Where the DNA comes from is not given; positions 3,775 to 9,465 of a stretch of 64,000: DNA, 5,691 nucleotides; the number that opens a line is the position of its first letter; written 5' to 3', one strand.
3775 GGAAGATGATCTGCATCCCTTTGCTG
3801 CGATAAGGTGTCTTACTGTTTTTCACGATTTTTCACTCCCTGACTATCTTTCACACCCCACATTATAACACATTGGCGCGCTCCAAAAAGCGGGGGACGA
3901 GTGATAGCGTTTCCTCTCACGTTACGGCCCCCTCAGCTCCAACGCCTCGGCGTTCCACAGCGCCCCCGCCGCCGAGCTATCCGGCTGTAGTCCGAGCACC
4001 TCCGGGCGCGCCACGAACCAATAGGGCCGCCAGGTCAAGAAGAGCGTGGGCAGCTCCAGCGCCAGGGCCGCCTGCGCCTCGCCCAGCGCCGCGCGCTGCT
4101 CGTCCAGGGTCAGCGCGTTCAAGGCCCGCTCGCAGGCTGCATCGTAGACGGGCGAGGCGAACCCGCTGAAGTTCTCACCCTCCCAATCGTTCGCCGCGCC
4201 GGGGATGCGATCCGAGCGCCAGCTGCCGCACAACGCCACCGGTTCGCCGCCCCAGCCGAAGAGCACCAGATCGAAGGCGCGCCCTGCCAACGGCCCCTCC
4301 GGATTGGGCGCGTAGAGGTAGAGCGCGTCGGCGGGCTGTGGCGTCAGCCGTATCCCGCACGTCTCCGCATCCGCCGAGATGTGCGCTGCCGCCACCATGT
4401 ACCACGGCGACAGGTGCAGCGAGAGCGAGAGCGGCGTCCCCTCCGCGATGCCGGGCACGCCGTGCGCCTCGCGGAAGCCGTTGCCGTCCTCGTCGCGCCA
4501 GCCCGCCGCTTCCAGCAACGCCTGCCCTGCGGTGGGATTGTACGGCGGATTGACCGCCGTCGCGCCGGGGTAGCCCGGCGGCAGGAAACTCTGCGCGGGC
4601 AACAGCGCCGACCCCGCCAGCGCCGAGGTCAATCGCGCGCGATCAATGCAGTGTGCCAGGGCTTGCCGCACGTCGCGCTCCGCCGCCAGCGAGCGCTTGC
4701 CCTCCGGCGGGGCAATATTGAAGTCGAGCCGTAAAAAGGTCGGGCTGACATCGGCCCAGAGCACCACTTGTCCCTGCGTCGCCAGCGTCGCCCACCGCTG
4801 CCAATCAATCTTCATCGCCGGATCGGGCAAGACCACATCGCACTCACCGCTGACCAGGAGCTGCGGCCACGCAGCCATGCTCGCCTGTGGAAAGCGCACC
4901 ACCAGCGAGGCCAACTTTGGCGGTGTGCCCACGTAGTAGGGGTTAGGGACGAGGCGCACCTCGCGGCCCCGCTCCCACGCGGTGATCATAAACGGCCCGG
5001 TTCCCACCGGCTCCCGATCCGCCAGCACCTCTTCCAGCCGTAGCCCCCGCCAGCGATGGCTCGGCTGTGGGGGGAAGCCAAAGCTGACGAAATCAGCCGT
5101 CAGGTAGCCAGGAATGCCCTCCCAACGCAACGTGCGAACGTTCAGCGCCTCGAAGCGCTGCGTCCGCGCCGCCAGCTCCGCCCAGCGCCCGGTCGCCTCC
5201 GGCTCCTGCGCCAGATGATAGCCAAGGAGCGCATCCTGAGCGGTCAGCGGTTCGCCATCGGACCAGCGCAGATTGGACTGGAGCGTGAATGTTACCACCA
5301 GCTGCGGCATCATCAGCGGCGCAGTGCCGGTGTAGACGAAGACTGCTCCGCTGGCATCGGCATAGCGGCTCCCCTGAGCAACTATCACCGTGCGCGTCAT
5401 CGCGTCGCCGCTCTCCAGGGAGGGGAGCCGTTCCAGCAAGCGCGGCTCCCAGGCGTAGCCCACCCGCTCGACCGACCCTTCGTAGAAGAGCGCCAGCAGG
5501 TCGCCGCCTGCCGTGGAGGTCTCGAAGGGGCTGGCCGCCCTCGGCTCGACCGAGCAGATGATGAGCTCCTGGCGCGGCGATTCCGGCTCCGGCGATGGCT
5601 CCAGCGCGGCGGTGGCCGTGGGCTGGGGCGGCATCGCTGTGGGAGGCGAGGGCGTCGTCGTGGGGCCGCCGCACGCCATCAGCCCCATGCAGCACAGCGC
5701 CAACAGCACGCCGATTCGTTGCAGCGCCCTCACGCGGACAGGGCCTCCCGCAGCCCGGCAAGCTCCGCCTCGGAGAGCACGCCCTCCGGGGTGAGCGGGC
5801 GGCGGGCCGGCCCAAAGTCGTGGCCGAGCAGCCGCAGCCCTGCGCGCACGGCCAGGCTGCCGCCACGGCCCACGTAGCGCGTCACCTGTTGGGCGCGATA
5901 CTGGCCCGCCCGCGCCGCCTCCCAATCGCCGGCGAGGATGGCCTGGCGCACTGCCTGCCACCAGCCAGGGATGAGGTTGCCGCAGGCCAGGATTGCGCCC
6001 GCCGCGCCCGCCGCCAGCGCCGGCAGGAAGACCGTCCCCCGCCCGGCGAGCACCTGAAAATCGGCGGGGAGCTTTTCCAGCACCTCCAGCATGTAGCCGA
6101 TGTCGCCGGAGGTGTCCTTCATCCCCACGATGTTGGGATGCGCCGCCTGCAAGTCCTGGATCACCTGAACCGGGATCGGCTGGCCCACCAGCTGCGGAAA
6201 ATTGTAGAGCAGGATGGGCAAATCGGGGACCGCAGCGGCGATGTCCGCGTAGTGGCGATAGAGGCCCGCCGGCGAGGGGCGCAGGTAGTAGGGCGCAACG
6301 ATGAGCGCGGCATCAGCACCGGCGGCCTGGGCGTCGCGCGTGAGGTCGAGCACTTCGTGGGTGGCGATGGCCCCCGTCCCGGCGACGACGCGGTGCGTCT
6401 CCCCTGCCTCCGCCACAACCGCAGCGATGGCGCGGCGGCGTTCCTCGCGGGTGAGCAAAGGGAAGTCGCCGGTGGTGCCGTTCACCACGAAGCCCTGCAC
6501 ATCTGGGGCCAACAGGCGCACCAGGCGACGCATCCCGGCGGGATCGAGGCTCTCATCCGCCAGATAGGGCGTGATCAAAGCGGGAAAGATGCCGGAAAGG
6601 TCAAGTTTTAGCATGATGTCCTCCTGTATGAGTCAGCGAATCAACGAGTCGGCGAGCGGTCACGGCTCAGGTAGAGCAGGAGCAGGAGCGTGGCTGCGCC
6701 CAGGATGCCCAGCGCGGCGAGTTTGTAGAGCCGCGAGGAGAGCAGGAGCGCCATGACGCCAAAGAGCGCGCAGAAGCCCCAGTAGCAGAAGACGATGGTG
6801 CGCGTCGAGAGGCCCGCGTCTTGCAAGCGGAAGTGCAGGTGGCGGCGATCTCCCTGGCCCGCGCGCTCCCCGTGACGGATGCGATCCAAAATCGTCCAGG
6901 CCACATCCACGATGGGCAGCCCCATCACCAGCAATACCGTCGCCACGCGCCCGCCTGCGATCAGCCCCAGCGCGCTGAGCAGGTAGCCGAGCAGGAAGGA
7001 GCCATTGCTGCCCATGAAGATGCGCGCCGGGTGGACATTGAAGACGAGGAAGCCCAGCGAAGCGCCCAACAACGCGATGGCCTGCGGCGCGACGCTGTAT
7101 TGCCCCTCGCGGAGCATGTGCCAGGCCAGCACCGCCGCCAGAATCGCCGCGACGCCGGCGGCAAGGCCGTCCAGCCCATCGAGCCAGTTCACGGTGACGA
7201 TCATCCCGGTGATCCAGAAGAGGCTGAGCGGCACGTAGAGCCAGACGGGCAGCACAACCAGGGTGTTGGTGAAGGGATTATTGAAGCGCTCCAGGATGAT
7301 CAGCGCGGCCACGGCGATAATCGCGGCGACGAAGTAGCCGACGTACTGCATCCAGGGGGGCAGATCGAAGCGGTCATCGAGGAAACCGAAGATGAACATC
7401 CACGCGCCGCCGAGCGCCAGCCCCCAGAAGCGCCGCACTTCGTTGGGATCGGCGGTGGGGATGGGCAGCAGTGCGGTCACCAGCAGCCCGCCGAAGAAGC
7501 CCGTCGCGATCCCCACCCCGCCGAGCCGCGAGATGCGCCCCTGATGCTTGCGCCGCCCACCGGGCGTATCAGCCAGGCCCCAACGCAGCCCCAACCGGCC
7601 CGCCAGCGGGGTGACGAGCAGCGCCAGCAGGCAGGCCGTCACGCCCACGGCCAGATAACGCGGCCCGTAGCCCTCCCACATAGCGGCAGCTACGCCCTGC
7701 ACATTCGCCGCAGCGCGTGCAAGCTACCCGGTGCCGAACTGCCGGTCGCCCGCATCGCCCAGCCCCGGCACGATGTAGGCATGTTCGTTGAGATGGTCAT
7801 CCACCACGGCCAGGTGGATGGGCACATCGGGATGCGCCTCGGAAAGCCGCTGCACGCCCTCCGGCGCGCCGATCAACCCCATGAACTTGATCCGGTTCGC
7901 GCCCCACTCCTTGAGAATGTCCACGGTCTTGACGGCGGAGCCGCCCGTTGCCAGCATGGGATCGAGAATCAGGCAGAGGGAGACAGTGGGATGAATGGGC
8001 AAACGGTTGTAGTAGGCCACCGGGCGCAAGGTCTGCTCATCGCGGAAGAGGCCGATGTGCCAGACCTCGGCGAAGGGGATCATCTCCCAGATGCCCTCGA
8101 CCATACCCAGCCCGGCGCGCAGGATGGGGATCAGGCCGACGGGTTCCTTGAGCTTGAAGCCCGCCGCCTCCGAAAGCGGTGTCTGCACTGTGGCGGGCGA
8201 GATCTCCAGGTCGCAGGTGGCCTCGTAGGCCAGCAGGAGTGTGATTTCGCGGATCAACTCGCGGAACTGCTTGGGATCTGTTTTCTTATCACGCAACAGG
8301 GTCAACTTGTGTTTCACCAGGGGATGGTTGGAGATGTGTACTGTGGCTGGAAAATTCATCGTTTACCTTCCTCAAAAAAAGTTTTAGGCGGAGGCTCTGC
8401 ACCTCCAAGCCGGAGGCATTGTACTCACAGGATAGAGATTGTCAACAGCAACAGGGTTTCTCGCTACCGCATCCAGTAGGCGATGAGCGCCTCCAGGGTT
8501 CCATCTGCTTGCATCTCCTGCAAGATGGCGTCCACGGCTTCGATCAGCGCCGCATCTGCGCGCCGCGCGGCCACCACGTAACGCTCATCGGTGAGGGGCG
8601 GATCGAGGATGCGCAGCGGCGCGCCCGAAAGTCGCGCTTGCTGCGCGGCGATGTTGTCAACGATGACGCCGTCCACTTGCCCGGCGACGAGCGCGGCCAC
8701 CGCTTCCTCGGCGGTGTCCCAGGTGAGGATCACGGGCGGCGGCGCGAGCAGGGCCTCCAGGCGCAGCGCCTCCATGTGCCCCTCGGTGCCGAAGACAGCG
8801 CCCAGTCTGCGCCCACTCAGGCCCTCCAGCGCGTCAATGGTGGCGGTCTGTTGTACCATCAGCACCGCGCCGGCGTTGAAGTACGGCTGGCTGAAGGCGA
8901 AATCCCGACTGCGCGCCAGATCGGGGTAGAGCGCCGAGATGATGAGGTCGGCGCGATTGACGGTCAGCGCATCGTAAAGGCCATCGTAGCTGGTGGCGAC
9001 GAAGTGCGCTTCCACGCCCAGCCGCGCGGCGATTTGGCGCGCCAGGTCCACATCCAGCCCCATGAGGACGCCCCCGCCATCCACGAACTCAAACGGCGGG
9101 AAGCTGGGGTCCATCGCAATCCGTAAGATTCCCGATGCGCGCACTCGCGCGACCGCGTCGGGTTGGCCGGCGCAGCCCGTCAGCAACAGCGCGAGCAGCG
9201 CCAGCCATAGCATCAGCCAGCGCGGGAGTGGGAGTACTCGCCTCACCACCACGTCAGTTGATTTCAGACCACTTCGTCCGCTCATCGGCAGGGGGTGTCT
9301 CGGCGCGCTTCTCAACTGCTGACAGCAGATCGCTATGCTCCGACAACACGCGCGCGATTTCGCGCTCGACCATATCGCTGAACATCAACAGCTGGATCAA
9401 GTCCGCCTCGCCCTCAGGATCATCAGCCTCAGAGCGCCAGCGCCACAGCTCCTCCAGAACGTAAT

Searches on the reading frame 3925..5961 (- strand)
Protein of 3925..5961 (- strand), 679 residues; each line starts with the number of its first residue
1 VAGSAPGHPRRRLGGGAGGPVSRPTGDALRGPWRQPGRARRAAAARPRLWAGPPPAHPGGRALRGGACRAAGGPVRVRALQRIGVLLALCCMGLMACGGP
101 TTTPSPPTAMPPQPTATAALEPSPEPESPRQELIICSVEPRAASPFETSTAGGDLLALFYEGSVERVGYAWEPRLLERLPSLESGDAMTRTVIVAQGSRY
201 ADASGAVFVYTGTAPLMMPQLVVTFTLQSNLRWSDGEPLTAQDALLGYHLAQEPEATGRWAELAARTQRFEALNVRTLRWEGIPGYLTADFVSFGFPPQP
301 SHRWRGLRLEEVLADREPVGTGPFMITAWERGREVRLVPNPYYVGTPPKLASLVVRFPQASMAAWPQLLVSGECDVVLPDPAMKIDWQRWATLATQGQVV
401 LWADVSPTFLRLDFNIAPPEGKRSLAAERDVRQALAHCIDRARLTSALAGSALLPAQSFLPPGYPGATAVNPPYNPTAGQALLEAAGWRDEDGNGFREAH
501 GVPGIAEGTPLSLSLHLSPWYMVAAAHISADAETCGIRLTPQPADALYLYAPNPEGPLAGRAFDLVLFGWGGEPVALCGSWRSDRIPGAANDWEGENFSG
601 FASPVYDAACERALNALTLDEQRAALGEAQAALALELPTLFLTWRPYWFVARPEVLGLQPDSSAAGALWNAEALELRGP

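Call 67: search_protein_families(library=pfam, proteins=[window:3925-5961:-], max_evalue=0.0001)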
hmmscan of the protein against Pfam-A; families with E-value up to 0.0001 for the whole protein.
window:3925-5961:- (679 aa): 1 family
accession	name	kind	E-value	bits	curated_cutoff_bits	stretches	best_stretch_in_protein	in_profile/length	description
PF00496.27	SBP_bac_5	-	1.2e-44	153.4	32.4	1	221-573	17-349/368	Bacterial extracellular solute-binding proteins, family 5 Middle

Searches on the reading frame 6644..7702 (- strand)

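Call 67: search_protein_families(library=pfam, proteins=[window:6644-7702:-], max_evalue=0.0001)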
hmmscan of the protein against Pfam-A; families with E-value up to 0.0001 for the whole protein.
window:6644-7702:- (353 aa): 1 family
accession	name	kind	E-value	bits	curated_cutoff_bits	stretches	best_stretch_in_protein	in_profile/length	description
PF00953.26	Glycos_transf_4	-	1.6e-34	119.6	27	1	93-248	2-158/160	Glycosyl transferase family 4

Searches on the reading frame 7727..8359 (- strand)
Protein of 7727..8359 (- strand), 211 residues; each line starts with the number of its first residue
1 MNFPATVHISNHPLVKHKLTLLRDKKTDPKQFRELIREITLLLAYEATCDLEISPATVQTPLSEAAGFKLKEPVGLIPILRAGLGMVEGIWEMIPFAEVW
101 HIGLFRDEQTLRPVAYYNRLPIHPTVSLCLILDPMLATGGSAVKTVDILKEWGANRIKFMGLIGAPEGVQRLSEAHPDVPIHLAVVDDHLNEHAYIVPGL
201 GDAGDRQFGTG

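Call 67: search_protein_families(library=pfam, proteins=[window:7727-8359:-], max_evalue=0.0001)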
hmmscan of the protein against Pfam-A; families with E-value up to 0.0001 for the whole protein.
window:7727-8359:- (211 aa): 2 families
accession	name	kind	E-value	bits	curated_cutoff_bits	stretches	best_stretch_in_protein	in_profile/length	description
PF14681.12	UPRTase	-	5e-73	245.4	27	1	10-210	2-206/206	Uracil phosphoribosyltransferase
PF00156.33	Pribosyltran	-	5.4e-05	23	26.3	0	119-169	80-130/158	Phosphoribosyl transferase domain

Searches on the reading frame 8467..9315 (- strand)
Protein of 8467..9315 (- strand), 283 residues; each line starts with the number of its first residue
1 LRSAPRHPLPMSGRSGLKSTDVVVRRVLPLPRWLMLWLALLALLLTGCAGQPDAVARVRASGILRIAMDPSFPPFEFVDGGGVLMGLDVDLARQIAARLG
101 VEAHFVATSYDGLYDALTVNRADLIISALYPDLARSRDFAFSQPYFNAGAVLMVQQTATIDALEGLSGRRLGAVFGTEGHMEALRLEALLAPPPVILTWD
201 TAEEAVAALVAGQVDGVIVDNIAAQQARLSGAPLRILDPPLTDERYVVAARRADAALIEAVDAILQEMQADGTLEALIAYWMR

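Call 67: search_protein_families(library=pfam, proteins=[window:8467-9315:-], max_evalue=0.0001)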
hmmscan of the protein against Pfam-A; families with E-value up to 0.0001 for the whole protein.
window:8467-9315:- (283 aa): 1 family
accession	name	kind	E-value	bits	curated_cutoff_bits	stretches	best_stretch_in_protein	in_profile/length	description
PF00497.25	SBP_bac_3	-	1.6e-32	112.5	26.4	1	64-282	1-130/132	Bacterial extracellular solute-binding proteins, family 3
